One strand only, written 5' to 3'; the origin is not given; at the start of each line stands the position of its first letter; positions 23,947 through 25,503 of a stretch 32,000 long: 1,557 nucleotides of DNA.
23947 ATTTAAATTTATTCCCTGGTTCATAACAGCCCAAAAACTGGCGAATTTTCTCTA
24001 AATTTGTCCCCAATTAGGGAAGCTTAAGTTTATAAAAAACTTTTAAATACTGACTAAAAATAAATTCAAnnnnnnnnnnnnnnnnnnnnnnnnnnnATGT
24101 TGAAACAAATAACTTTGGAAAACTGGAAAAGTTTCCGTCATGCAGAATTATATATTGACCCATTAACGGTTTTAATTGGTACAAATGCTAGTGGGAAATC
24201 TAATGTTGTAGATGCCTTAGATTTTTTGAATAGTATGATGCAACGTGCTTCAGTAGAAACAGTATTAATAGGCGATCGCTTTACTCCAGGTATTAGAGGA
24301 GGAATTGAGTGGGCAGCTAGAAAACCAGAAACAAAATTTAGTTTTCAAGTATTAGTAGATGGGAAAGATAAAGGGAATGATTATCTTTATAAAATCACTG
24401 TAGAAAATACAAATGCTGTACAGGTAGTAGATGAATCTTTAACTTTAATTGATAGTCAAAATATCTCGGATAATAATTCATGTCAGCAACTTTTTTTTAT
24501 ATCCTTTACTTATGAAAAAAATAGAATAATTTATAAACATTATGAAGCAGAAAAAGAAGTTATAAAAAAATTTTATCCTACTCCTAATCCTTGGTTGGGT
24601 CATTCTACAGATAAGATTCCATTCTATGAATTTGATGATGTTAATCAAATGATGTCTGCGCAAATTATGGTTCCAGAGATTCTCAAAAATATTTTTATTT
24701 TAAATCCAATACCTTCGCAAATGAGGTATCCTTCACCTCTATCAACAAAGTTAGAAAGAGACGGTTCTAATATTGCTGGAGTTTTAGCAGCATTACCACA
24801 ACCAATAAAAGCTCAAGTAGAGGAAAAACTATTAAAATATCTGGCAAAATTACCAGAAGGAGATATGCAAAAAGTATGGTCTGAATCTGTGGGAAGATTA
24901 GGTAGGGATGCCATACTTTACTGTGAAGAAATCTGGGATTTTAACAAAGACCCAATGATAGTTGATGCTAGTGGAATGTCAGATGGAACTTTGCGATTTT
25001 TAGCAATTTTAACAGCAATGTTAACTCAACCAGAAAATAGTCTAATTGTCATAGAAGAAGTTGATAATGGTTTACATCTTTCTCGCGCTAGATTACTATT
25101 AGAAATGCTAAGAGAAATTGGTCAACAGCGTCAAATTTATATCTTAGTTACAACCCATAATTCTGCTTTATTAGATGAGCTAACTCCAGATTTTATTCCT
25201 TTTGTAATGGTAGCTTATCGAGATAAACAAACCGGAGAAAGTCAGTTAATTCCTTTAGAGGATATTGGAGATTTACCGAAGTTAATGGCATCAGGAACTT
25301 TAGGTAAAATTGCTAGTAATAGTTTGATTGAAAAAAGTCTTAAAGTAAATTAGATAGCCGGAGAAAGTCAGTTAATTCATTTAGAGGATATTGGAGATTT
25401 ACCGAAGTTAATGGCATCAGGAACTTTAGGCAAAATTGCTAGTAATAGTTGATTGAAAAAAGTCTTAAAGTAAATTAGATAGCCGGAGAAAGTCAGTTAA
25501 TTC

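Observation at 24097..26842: Candidate two-gene ATPase + PIN-like nuclease module (defence/abortive-infection-like), with the nuclease partner decayed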

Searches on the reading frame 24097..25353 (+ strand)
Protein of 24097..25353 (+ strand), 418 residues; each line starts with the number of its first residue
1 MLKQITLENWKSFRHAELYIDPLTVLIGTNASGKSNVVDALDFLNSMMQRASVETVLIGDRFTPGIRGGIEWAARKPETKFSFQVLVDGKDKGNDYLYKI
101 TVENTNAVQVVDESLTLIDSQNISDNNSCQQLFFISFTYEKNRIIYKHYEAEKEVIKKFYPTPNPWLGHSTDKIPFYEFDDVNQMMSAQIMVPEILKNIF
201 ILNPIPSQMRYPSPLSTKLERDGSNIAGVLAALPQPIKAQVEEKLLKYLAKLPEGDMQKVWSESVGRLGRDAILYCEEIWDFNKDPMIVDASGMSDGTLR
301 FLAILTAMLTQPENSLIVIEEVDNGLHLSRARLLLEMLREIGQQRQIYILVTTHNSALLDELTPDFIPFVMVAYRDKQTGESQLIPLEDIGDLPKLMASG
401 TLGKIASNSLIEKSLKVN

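Call 4: search_protein_families(library=pfam, proteins=[window:24097-25353:+], max_evalue=0.1)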
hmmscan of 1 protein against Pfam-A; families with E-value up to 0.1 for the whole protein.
window:24097-25353:+ (418 aa): 7 families
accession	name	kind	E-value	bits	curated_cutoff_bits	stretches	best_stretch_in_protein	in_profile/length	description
PF13304.12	AAA_21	-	4.4e-30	106.2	27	2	233-360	178-304/304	AAA domain, putative AbiEii toxin, Type IV TA system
PF13175.12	AAA_15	-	5.1e-20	72.9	32.1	2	1-162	1-107/374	AAA ATPase domain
PF02463.25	SMC_N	-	7e-16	58.8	40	1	1-360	1-203/220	RecF/RecN/SMC N terminal domain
PF13555.12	AAA_29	-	3.7e-07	30.2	27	1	2-43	1-44/61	P-loop containing region of AAA domain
PF13476.12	AAA_23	-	4.4e-07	31.2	27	1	4-123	1-102/201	AAA domain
PF11398.14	DUF2813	-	0.0032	17.3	21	1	2-44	3-45/372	Protein of unknown function (DUF2813)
PF00005.33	ABC_tran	-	0.047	14.7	25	0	21-41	11-31/137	ABC transporter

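Call 5: search_protein_families(library=padloc, proteins=[window:24097-25353:+], max_evalue=0.1)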
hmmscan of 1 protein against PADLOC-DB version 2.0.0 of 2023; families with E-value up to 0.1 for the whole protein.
window:24097-25353:+ (418 aa): 124 families (the best 25 are shown)
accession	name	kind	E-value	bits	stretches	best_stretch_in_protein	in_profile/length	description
PDLC04391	PDC-M07A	-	3e-157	521.9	1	1-416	1-406/412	-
PDLC04392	PDC-M07A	-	7.8e-85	283.5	1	1-416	1-408/432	-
PDLC04393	PDC-M07A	-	1.4e-83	279.4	1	1-417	1-411/435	-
PDLC04389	PDC-M07A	-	2.5e-79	265.4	1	2-412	6-424/443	-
PDLC04390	PDC-M07A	-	5.5e-46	155.1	1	191-416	75-295/321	-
PDLC04178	HEC-01A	-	1.2e-42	144.4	1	2-376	9-348/399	-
PDLC04176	HEC-01A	-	1e-38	131.7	1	2-383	3-340/371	-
PDLC04177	HEC-01A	-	4.7e-33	112.8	1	1-387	4-365/393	-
PDLC02335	AbiLi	-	3.5e-32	109.8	1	1-390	49-265/326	AbiLi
PDLC04182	HEC-01A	-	4.4e-31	106.3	1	2-404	4-393/406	-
PDLC04179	HEC-01A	-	1.1e-30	105.1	2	216-406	270-446/459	-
PDLC04175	HEC-01A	-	2.1e-29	100.7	2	279-376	234-327/363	-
PDLC04184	HEC-01A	-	8.6e-29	98.8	2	194-364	216-396/464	-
PDLC02980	AriA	-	9e-29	99.4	1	23-360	1-304/304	-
PDLC04180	HEC-01A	-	9.3e-28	95.5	1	2-364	3-326/382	-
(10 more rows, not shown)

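Call 9: search_protein_families(library=ncbifam, proteins=[window:24097-25353:+], max_evalue=1)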
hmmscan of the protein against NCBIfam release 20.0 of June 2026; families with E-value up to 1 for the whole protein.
window:24097-25353:+ (418 aa): 43 families (the best 25 are shown)
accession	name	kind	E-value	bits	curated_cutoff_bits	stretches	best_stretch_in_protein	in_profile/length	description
NF047739.1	antiphage_MADS3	equivalog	2e-24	86.6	420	1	1-365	1-385/427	methylation-associated defense system AAA family ATPase MAD3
TIGR01978.1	sufC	equivalog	7.5e-08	32.1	212.8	1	293-384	144-231/243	Fe-S cluster assembly ATPase SufC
NF041760.1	PtuA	equivalog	1.3e-07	30.9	500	1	2-47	52-98/524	retron Ec78 anti-phage system effector ATPase PtuA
TIGR00611.2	recf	equivalog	7.6e-07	28.6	172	1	2-45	1-45/339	DNA replication/repair protein RecF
NF038234.1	retron_eff_Eco8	equivalog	3.5e-06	25.9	250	1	2-63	3-65/679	retron Eco8 family effector endonuclease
TIGR02169.1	SMC_prok_A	equivalog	4.8e-06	24.5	729.4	1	2-43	2-45/1165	chromosome segregation protein SMC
TIGR04521.1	ECF_ATPase_2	equivalog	4.2e-05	22.8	330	1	293-355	144-204/279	energy-coupling factor transporter ATPase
TIGR00634.1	recN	equivalog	0.00011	21.3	407.85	1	1-53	1-52/563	DNA repair protein RecN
TIGR02211.1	LolD_lipo_ex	equivalog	0.00029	20.4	307.75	1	291-362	139-208/221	lipoprotein-releasing ABC transporter ATP-binding protein LolD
NF002244.0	PRK01156.1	equivalog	0.00034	18.8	847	1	2-43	3-45/895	DNA double-strand break repair ATPase Rad50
TIGR00972.1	3a0107s01c2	equivalog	0.00062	19.2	343.2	1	278-357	129-204/248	phosphate ABC transporter ATP-binding protein PstB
TIGR02168.1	SMC_prok_B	equivalog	0.00065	17.5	567.35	1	2-41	2-43/1181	chromosome segregation protein SMC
TIGR03864.1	PQQ_ABC_ATP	hypoth_equivalog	0.0007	19.1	302.25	1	294-364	133-198/236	ABC transporter, ATP-binding subunit, PQQ-dependent alcohol dehydrogenase system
NF007134.0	PRK09580.1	equivalog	0.00093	18.7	400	1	293-369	145-218/248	Fe-S cluster assembly ATPase SufC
NF010155.0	PRK13634.1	equivalog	0.0019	17.5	413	1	294-355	146-205/290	energy-coupling factor ABC transporter ATP-binding protein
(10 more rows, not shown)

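Call 35: find_homologous_proteins(query=window:24097-25350:+, max_evalue=1e-20)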
Query window:24097-25350:+ (418 aa): 3206 proteins with E <= 1e-20 among 8000 candidates; the best 120 are listed.
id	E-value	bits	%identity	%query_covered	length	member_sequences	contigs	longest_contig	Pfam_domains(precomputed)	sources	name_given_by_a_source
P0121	4.4e-261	884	95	100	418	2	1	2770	PF13175.13,PF13476.13,PF13555.13,PF02463.26,PF13304.13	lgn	-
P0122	2.8e-260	881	94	100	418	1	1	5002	PF13175.13,PF13476.13,PF13555.13,PF02463.26,PF13304.13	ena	-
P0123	7.2e-260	880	94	100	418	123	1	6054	PF13175.13,PF13476.13,PF13555.13,PF02463.26,PF13304.13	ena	-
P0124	1.0e-259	879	94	100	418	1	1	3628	PF13175.13,PF13476.13,PF13555.13,PF02463.26,PF13304.13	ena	-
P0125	1.4e-259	879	94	100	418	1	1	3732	PF13175.13,PF13476.13,PF13555.13,PF02463.26,PF13304.13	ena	-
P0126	3.7e-259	877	94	100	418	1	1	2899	PF13175.13,PF13476.13,PF13555.13,PF02463.26,PF13304.13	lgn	-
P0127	9.1e-257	869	94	100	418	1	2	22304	PF13175.13,PF13476.13,PF13555.13,PF02463.26,PF13304.13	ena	-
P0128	1.7e-256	868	94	100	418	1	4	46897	PF13175.13,PF13476.13,PF13555.13,PF02463.26,PF13304.13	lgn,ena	-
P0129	3.8e-235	798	94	90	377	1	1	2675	PF13175.13,PF13476.13,PF13555.13,PF02463.26,PF13304.13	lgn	-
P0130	3.0e-216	736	81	100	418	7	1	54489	PF13175.13,PF13476.13,PF13555.13,PF02463.26,PF13304.13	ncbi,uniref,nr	ncbi:AAA family ATPase [Okeania sp. SIO1I7]|uniref:AAA family ATPase n=1 Tax=Okeania sp. SIO1I7 TaxI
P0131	4.8e-216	735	81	100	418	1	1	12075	PF13175.13,PF13476.13,PF13555.13,PF02463.26,PF13304.13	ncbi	ncbi:MAG: AAA family ATPase [Microcoleaceae cyanobacterium]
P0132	1.1e-210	718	80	100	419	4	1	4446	PF13175.13,PF13476.13,PF13555.13,PF02463.26,PF13304.13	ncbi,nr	ncbi:MAG: AAA family ATPase [Okeania sp. SIO3B3]|nr:AAA family ATPase [Okeania sp. SIO3B3]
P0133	2.7e-210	716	81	100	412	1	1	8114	PF13175.13,PF13476.13,PF13555.13,PF02463.26,PF13304.13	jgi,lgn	-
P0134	1.6e-207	707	78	100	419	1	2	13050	PF13175.13,PF13476.13,PF13555.13,PF02463.26,PF13304.13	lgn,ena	-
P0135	1.2e-201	688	75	100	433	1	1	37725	PF13175.13,PF13476.13,PF13555.13,PF02463.26,PF13304.13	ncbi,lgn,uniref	ncbi:AAA family ATPase [Dapis sp. BLCC M126]|uniref:AAA family ATPase n=1 Tax=Dapis sp. BLCC M126 Ta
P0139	1.0e-183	629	92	74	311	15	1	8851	PF13175.13,PF13304.13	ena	-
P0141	1.1e-156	540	97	60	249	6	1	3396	PF13175.13,PF13476.13,PF13555.13,PF02463.26,PF13304.13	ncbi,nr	ncbi:MAG: AAA family ATPase, partial [Trichodesmium sp. St16_bin2-tuft]|nr:AAA family ATPase [Tricho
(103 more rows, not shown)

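Call 40: search_solved_structures(query=A2, max_evalue=0.001)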
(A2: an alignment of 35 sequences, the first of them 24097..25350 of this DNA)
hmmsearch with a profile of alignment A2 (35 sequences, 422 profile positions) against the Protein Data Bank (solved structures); distinct sequences matched with E-value up to 0.001: 14.
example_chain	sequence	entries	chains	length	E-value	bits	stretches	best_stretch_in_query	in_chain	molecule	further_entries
1e69_A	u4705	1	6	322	1.4e-08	37.3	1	2-56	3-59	CHROMOSOME SEGREGATION SMC PROTEIN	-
6p74_A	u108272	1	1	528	1.6e-07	33.8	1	1-43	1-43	Putative ATP-dependent endonuclease of the OLD family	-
8ee4_A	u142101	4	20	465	3.6e-06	29.3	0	318-370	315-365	PtuA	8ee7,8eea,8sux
8roc_A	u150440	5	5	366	2e-05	26.9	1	2-45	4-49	Structural maintenance of chromosomes protein 1A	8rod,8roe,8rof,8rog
6zz6_A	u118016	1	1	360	3.7e-05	26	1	5-186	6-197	Structural maintenance of chromosomes protein 1,Structural maintenance of chromosomes prot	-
9e8z_C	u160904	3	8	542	0.00011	24.5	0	4-42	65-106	Retron Ec83 probable ATPase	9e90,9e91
8ro6_A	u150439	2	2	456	0.00021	23.5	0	2-178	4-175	Structural maintenance of chromosomes protein 1A (SMC1A)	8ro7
8p0a_A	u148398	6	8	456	0.00025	23.3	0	2-178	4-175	Structural maintenance of chromosomes protein 1A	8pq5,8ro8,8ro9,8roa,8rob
5z67_A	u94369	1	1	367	0.00028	23.1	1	2-84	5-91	DNA replication and repair protein RecF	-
5z69_A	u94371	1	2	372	0.00029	23.1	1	2-84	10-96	DNA replication and repair protein RecF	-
5z68_A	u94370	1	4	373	0.00029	23.1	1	2-84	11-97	DNA replication and repair protein RecF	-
9n69_A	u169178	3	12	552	0.00043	22.5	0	2-47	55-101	AAA family ATPase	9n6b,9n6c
6qpq_A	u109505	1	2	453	0.00052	22.2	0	4-49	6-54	Structural maintenance of chromosomes protein,Structural maintenance of chromosomes protei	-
8roh_A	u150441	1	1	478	0.00082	21.6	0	2-44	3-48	Structural maintenance of chromosomes protein 3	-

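Call 50: find_related_loci(query=A2, collection=metagenome_contigs, flank=3000)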
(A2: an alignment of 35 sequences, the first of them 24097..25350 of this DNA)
Query A2 (418 aa) in metagenome_contigs; peptide patterns used: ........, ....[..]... (x = any residue, [..] = any of these).
600 stretches matched a pattern (row limit reached: there are more); 535 encode a relative of the query (tblastn E <= 1e-3); the best 80 are kept; 80 distinct loci.
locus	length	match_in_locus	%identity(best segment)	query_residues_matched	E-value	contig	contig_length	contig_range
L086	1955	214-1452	76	1-418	0e+0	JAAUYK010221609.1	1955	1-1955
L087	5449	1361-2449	56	1-415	4e-139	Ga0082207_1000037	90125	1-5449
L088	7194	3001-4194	53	1-415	2e-134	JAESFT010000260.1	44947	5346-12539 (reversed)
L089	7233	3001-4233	53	1-415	3e-134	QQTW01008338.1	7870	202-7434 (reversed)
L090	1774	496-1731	53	1-415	7e-142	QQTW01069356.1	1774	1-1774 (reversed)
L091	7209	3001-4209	52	9-415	3e-131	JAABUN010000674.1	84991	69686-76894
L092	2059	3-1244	51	1-417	5e-140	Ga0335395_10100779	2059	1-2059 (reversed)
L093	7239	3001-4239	53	1-415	5e-131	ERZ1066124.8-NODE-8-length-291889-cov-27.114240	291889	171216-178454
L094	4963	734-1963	53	1-415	2e-130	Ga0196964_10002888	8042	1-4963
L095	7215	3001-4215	52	1-418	2e-129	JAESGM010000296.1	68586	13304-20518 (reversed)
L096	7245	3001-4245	50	1-415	7e-127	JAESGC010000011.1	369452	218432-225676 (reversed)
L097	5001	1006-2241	50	1-415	2e-126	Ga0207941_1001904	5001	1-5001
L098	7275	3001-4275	51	1-415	1e-127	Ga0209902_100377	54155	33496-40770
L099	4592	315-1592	51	1-418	6e-126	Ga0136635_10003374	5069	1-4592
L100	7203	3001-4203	50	1-415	2e-123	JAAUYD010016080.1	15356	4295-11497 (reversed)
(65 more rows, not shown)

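Call 53: predict_structure(alignment_id=A2)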
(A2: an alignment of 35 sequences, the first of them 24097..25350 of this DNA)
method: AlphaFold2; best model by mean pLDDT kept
length: 418 residues; sequences in the alignment: 35
mean_pLDDT: 79.4   pTM: 0.83
mean pLDDT of the five models: 79.4, 76.0, 74.8, 68.2, 66.1
residues with pLDDT >= 90: 164; 70-90: 167; 50-70: 32; < 50: 55
segments of 3 or more residues with pLDDT < 50: 124-174
pLDDT, mean of each block of 10 residues (from residue 1): 94 94 88 89 88 85 84 87 88 78 82 77 39 33 32 37 35 50 69 90 92 92 94 94 92 79 91 90 83 89 94 92 69 90 94 87 78 87 90 86 85 69
secondary structure, 60 per line:
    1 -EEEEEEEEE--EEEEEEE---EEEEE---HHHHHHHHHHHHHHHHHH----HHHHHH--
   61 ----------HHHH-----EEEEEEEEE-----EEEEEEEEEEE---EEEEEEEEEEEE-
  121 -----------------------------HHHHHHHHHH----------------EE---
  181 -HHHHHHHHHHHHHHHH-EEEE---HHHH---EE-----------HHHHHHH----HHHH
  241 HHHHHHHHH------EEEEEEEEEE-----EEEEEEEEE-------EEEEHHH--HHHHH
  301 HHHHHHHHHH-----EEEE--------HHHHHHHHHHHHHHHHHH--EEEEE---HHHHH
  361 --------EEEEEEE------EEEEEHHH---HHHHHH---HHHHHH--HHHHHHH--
elements in order: E2-10 E13-19 E23-27 H31-48 H53-58 H71-74 E80-88 E94-104 E108-119 H150-159 H182-197 E199-202 H206-209 H226-232 H237-249 E256-265 E271-279 E287-290 H296-310 E316-319 H328-345 E348-352 H356-360 E369-375 E382-386 H393-398 H402-407 H410-416

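Call 57: fold_search(model_id=the predicted structure, library=pdb)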
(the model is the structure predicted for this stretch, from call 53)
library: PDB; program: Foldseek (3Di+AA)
matches with E <= 10: 1006; with E <= 0.001: 307
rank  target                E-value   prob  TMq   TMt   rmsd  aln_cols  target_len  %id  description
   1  5h68_A                6.9e-12  1.00  0.50  0.62   6.8       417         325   15  Crystal structure of an engaged dimer of the Geobacillus stearothermophilus SMC head domain (released 2017-03-15)
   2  8eea_B                1.0e-11  1.00  0.46  0.51  18.5       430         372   13  Structure of E.coli Septu (PtuAB) complex (released 2023-12-27)
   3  9kjx_D                1.9e-11  1.00  0.50  0.40   8.2       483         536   12  Cryo-EM structure of the Retron-Eco7 complex (state 1) (released 2025-11-12)
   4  9n6b_B                1.9e-11  1.00  0.42  0.35  17.5       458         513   15  Structure of the retron IA complex with HNH nuclease in the "up" orientation (released 2025-04-23)
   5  9nnb_D                2.0e-11  1.00  0.51  0.44   7.4       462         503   12  Cryo-EM structure of the Retron Ec78 complex, PtuA:PtuB:RT (4:2:1) (released 2025-10-08)
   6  9n6c_C                2.4e-11  1.00  0.43  0.41  20.1       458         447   14  Structure of the Retron IA Complex without the HNH Nuclease (released 2025-04-23)
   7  9n69_B                2.4e-11  1.00  0.43  0.36  19.3       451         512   15  Structure of the retron IA complex with HNH nuclease in the "down" orientation (released 2025-04-23)
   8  4nck_B                2.5e-11  1.00  0.48  0.62   6.2       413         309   12  Crystal Structure of Pyrococcus furiosis Rad50 R797G mutation (released 2014-03-05)
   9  9n69_C                2.7e-11  1.00  0.46  0.43  19.2       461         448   15  Structure of the retron IA complex with HNH nuclease in the "down" orientation (released 2025-04-23)
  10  8eea_C                3.9e-11  1.00  0.47  0.44  11.3       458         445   11  Structure of E.coli Septu (PtuAB) complex (released 2023-12-27)
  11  4nck_A                4.2e-11  1.00  0.49  0.63   7.5       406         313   12  Crystal Structure of Pyrococcus furiosis Rad50 R797G mutation (released 2014-03-05)
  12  5h68_B                4.2e-11  1.00  0.48  0.59   8.3       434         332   15  Crystal structure of an engaged dimer of the Geobacillus stearothermophilus SMC head domain (released 2017-03-15)
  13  8ee4_C                4.2e-11  1.00  0.46  0.48  17.3       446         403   11  Structure of PtuA (released 2024-01-03)
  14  9n6b_C                4.2e-11  1.00  0.43  0.41  19.6       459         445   13  Structure of the retron IA complex with HNH nuclease in the "up" orientation (released 2025-04-23)
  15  4i99_B                4.4e-11  1.00  0.50  0.62   7.2       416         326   13  Crystal structure of the SmcHead bound to the C-winged helix domain of ScpA (released 2013-01-30)
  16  8eea_A                4.4e-11  1.00  0.46  0.51  18.1       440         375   12  Structure of E.coli Septu (PtuAB) complex (released 2023-12-27)
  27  8eea_D                8.7e-11  1.00  0.46  0.43  16.7       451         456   12  Structure of E.coli Septu (PtuAB) complex (released 2023-12-27)
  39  9n6b_A                1.5e-10  1.00  0.46  0.37  18.0       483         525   14  Structure of the retron IA complex with HNH nuclease in the "up" orientation (released 2025-04-23)
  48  9nnb_F                2.7e-10  1.00  0.47  0.39   7.8       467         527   12  Cryo-EM structure of the Retron Ec78 complex, PtuA:PtuB:RT (4:2:1) (released 2025-10-08)
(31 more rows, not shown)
